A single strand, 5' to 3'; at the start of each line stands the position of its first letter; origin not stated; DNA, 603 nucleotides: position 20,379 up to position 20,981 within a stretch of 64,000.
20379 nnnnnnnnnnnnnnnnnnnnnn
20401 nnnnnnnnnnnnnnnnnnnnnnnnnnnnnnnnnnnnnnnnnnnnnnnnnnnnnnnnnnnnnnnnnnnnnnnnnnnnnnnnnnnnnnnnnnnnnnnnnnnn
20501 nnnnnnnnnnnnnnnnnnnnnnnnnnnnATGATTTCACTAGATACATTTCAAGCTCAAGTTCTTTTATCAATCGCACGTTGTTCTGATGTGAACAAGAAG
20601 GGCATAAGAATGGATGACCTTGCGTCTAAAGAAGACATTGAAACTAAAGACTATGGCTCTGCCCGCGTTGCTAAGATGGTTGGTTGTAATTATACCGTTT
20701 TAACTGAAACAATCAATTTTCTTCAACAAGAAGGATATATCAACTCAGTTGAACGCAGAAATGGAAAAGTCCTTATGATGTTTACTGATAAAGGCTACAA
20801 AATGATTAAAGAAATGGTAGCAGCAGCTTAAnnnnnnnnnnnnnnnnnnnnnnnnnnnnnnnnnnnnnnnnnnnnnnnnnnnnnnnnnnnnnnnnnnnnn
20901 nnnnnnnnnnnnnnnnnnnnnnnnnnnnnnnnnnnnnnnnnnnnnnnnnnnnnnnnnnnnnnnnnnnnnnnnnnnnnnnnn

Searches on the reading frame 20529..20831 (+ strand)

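Call 8: search_protein_families(library=phrogs, proteins=[window:20529-20831:+], max_evalue=0.001)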
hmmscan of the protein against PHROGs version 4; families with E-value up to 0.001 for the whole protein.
window:20529-20831:+ (100 aa): 1 family
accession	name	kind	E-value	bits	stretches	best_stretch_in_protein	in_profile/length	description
phrog_11046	-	transcription regulation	9e-05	23.3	1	53-95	35-79/94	transcriptional regulator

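Call 65: search_protein_families(library=pfam, proteins=[window:20529-20831:+], max_evalue=0.01)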
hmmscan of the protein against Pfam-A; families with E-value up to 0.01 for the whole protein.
window:20529-20831:+ (100 aa): 2 families
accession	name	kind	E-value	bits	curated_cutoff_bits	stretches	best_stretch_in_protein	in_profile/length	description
PF14947.12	HTH_45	-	0.0013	19.1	25.5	1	45-96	23-69/77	Winged helix-turn-helix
PF02082.26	Rrf2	-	0.0053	17.4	30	1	38-80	20-62/132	Iron-dependent Transcriptional regulator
